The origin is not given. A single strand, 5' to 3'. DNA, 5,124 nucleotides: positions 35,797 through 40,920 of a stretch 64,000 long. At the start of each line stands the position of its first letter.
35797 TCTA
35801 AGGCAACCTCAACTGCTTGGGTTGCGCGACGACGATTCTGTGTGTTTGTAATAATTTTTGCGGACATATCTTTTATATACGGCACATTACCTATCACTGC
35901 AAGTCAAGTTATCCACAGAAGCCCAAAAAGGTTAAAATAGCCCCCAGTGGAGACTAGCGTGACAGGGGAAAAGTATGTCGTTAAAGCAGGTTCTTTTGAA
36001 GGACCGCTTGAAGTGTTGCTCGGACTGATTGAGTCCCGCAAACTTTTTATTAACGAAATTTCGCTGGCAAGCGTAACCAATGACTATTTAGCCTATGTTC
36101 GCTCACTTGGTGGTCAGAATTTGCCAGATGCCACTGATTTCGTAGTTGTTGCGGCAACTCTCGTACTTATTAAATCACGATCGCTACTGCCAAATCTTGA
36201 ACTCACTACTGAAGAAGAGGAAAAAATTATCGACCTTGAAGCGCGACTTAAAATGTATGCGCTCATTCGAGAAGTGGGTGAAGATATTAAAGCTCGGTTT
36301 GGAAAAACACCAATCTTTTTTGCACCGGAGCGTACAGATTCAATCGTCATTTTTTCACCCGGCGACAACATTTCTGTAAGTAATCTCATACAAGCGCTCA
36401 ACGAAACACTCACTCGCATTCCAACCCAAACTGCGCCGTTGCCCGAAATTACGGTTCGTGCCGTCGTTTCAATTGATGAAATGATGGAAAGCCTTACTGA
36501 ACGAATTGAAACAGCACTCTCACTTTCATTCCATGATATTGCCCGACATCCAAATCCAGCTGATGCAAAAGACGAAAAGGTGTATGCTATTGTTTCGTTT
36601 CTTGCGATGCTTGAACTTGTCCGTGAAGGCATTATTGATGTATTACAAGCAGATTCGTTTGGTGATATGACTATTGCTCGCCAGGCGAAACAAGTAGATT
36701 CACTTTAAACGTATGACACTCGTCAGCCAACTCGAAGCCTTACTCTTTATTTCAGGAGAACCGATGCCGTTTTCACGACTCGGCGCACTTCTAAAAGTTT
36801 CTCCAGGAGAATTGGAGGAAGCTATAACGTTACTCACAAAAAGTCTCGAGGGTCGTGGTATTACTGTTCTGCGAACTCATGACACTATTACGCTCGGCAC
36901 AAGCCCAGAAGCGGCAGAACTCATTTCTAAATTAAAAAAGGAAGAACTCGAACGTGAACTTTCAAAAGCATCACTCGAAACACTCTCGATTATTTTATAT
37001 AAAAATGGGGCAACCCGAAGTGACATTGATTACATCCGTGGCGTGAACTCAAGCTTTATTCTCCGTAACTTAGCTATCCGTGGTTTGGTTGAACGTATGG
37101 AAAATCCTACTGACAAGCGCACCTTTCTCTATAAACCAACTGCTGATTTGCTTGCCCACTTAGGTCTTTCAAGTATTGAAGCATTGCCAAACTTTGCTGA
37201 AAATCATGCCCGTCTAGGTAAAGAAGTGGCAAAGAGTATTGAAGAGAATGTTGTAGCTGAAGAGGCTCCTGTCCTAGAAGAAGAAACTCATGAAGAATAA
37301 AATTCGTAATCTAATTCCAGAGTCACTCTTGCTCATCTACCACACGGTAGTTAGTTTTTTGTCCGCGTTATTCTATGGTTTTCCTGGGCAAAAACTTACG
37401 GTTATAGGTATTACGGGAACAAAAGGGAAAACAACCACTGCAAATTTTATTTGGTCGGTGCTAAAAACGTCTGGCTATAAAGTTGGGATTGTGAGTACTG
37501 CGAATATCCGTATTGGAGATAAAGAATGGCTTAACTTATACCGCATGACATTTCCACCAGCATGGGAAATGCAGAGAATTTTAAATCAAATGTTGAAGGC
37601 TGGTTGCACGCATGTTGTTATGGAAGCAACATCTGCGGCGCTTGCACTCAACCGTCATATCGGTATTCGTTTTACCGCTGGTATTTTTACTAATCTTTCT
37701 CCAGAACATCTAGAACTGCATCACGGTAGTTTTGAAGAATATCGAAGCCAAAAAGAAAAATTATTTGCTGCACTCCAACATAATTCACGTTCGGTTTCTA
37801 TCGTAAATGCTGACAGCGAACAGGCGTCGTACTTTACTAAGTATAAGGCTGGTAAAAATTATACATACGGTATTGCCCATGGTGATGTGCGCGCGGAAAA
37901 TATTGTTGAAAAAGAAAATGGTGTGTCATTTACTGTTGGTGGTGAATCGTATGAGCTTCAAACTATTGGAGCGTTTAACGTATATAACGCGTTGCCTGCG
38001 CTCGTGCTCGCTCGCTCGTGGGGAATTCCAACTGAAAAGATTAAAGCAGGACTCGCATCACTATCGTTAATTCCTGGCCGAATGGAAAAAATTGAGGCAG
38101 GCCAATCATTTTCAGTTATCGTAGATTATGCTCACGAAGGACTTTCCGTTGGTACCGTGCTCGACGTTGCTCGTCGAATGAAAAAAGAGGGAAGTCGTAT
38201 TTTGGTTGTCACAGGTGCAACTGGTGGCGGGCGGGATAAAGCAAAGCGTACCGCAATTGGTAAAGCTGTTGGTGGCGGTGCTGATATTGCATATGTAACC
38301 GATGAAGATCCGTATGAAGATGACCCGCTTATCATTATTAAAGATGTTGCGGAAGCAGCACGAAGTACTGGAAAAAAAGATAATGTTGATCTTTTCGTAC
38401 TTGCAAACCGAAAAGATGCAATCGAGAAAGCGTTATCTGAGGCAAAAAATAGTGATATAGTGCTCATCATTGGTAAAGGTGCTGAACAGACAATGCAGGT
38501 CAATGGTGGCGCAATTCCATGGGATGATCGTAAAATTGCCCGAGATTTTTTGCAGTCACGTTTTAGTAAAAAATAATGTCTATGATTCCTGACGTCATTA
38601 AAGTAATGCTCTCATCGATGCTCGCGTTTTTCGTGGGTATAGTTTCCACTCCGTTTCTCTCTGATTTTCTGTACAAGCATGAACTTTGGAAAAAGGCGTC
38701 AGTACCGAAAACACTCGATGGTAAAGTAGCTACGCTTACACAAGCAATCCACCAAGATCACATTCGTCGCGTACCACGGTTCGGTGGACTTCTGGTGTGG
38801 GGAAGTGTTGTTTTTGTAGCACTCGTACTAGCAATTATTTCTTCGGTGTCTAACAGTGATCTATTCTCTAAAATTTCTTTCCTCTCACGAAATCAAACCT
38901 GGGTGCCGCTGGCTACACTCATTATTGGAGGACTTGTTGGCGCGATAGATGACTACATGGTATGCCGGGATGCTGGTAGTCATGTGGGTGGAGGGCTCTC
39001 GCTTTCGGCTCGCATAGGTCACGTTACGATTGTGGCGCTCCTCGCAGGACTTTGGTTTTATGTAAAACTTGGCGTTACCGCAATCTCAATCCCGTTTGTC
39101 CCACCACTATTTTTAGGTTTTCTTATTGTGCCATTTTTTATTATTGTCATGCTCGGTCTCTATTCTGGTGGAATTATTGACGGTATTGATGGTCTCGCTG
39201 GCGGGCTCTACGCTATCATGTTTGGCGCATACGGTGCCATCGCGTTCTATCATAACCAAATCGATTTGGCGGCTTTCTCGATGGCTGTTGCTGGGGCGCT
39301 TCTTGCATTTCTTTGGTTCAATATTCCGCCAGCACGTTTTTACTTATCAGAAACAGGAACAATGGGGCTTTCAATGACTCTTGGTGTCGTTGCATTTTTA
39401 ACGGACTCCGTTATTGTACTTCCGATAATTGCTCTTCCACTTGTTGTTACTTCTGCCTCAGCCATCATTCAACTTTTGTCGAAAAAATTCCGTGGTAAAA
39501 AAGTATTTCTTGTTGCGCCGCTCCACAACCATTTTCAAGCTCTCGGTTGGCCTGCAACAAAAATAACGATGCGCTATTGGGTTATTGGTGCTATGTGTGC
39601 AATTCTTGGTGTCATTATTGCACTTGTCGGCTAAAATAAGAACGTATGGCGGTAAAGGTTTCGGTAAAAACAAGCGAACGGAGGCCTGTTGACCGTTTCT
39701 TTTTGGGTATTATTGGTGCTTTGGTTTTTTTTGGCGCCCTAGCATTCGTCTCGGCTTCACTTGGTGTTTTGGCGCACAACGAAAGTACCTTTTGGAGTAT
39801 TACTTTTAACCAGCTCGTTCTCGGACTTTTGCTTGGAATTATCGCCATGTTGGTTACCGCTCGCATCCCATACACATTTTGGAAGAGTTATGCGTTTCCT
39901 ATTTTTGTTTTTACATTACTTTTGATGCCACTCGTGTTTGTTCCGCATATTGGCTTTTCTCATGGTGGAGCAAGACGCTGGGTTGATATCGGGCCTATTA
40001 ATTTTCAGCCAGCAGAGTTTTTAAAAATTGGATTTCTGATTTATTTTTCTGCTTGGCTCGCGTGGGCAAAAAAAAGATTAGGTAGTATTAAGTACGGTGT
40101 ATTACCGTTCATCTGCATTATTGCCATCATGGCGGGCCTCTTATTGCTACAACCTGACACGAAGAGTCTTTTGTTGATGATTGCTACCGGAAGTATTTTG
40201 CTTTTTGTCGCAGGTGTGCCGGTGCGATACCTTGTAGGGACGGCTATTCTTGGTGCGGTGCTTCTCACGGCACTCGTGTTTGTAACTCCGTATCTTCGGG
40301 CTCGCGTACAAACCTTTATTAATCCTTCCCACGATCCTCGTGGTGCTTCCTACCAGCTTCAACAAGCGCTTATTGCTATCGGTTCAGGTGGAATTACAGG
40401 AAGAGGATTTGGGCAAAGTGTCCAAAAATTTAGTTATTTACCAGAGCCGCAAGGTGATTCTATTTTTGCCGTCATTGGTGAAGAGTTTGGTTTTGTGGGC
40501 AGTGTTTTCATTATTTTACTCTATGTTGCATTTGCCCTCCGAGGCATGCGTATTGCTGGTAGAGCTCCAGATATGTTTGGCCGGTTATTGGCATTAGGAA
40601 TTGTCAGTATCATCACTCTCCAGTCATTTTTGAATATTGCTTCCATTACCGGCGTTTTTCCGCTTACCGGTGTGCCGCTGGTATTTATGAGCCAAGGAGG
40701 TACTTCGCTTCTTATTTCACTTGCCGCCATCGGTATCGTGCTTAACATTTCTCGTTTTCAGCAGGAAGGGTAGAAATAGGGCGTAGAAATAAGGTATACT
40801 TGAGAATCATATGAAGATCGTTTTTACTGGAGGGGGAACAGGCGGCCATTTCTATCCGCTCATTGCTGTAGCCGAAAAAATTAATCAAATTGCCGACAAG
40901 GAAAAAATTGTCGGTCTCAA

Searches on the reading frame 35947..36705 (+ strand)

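Call 104: search_protein_families(library=pfam, proteins=[window:35947-36705:+], max_evalue=0.00001)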
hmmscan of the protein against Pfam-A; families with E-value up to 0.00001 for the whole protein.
window:35947-36705:+ (253 aa): 1 family
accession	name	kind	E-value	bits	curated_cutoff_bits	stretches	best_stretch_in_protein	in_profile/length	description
PF02616.19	SMC_ScpA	-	2.6e-22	80.4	24.6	2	27-105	1-80/232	Segregation and condensation protein ScpA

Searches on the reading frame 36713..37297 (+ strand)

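Call 104: search_protein_families(library=pfam, proteins=[window:36713-37297:+], max_evalue=0.00001)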
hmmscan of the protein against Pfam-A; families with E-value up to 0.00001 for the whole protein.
window:36713-37297:+ (195 aa): 1 family
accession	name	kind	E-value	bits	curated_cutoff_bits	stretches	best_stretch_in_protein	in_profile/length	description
PF04079.22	SMC_ScpB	-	5.9e-37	127.2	27.4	1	6-160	2-159/160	Segregation and condensation complex subunit ScpB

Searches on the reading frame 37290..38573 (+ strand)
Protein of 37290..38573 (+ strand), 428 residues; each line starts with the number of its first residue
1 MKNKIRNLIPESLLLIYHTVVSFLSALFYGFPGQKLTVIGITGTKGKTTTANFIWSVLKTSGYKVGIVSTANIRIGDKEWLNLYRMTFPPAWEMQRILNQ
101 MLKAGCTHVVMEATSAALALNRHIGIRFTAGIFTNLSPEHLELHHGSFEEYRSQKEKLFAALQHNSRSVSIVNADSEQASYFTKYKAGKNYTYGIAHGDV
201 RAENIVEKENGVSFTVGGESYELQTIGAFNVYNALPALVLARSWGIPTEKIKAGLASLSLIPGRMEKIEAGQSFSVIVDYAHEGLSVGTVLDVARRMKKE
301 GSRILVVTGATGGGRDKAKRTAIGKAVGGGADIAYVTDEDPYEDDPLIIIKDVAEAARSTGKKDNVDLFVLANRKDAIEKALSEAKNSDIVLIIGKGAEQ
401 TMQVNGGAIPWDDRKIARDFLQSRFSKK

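Call 104: search_protein_families(library=pfam, proteins=[window:37290-38573:+], max_evalue=0.00001)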
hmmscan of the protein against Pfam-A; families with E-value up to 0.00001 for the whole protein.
window:37290-38573:+ (428 aa): 2 families
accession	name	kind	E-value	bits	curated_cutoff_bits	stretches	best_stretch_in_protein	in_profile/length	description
PF08245.18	Mur_ligase_M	-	9.9e-41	140.3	24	1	41-240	1-199/200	Mur ligase middle domain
PF02875.26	Mur_ligase_C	-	3.7e-20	73.5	28.4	1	263-397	1-127/127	Mur ligase, glutamate ligase domain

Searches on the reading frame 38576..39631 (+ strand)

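Call 104: search_protein_families(library=pfam, proteins=[window:38576-39631:+], max_evalue=0.00001)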
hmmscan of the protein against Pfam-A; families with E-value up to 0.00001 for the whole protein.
window:38576-39631:+ (352 aa): 1 family
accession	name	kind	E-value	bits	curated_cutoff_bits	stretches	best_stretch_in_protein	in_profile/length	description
PF00953.26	Glycos_transf_4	-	2.4e-19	70.3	27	1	110-274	3-157/160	Glycosyl transferase family 4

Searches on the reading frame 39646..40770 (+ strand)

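Call 104: search_protein_families(library=pfam, proteins=[window:39646-40770:+], max_evalue=0.00001)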
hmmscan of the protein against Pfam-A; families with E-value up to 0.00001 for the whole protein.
window:39646-40770:+ (375 aa): 1 family
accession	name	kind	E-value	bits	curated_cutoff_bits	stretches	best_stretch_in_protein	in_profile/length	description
PF01098.24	FTSW_RODA_SPOVE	-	2.2e-100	336.6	26.4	1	21-373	6-355/356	Cell cycle protein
